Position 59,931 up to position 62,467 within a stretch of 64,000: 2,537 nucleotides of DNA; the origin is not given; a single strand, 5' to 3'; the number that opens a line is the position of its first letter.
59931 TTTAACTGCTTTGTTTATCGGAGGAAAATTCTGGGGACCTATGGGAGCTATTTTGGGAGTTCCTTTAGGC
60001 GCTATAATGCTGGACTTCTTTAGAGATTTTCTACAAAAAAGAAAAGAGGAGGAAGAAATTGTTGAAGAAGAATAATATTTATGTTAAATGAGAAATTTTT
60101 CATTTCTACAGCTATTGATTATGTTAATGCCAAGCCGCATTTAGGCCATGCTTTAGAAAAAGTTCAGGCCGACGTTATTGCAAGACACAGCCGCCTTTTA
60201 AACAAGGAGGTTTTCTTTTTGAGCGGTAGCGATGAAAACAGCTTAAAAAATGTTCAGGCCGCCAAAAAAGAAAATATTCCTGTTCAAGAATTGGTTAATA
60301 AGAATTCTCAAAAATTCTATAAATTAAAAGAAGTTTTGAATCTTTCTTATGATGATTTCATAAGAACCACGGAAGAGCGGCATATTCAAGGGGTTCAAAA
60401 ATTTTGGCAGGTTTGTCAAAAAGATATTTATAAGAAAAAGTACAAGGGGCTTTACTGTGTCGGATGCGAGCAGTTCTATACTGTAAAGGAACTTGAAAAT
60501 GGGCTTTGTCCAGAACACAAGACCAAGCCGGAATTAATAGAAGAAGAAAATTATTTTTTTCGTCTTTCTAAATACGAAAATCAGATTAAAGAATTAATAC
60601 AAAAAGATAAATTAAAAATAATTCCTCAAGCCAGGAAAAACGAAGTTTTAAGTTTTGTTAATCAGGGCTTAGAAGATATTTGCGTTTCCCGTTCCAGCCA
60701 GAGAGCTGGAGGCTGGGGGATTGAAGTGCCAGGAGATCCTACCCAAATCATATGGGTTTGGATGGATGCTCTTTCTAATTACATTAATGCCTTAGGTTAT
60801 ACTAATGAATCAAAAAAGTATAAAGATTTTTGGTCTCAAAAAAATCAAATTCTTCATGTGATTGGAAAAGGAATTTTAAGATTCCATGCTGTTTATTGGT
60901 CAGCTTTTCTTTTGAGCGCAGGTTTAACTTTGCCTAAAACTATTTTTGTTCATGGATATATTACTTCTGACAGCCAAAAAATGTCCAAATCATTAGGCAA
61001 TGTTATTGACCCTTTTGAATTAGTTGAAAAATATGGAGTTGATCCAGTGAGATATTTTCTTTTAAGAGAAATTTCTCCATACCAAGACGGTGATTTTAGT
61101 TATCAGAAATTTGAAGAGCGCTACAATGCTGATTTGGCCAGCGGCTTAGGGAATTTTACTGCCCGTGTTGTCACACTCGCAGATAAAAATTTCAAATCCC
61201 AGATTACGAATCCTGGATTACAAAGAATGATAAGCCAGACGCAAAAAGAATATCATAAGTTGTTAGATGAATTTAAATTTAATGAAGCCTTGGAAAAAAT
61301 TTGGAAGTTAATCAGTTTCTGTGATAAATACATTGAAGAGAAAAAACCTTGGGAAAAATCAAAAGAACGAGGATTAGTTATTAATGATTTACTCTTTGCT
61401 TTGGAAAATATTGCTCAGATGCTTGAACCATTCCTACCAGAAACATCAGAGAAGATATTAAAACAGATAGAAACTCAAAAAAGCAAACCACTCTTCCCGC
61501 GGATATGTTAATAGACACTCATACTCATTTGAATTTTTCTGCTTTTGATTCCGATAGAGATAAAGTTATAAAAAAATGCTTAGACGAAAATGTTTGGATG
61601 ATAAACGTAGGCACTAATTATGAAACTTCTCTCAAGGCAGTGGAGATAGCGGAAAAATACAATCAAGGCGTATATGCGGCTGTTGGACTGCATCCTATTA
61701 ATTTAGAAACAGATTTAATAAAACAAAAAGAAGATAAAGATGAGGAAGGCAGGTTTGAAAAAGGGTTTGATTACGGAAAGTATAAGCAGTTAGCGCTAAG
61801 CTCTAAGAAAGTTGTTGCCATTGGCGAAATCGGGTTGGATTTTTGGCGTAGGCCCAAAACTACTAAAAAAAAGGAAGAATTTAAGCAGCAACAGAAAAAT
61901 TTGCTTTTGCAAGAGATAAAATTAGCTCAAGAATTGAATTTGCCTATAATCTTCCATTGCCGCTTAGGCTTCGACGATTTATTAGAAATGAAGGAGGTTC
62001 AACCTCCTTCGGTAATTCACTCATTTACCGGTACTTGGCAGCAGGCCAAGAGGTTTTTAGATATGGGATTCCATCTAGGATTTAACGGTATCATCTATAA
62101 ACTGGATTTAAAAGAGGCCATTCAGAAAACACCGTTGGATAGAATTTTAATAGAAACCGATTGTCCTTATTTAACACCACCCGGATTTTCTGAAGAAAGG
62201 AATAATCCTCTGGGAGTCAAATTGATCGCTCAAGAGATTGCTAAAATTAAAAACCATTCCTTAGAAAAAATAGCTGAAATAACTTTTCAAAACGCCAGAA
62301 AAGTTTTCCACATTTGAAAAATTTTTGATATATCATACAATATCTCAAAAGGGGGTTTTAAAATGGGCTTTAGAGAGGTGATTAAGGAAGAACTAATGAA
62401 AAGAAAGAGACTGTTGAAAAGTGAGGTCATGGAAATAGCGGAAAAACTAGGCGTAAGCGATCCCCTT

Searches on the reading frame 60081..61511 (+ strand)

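Call 47: search_protein_families(library=pfam, proteins=[window:60081-61511:+], max_evalue=0.0001)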
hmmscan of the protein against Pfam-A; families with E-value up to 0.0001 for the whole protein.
window:60081-61511:+ (476 aa): 4 families
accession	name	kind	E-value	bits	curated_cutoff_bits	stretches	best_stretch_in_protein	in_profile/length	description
PF09334.17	tRNA-synt_1g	-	2.3e-103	346.4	20.1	2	136-363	162-390/391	tRNA synthetases class I (M)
PF00133.28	tRNA-synt_1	-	3.6e-22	79.2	22.7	2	223-331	298-405/414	tRNA synthetases class I (I, L, M and V)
PF08264.19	Anticodon_1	-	6.4e-13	49.3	25.1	1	384-467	8-97/148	Anticodon-binding domain of tRNA ligase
PF01406.26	tRNA-synt_1e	-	1.1e-12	48.4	27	1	289-330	241-283/301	tRNA synthetases class I (C) catalytic domain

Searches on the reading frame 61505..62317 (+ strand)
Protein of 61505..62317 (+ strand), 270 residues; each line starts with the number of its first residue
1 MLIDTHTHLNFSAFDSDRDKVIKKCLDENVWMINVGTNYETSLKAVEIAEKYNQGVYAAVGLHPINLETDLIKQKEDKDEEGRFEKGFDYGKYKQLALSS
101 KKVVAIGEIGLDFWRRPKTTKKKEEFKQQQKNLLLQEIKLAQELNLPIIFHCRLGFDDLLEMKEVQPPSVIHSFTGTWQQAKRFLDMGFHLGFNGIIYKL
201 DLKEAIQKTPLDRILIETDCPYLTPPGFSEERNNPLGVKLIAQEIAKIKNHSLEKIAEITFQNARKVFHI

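Call 47: search_protein_families(library=pfam, proteins=[window:61505-62317:+], max_evalue=0.0001)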
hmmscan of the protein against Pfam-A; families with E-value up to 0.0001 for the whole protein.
window:61505-62317:+ (270 aa): 1 family
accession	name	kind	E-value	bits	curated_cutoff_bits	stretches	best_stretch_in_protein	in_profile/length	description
PF01026.27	TatD_DNase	-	3.6e-68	230.1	27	1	3-269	1-253/253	TatD related DNase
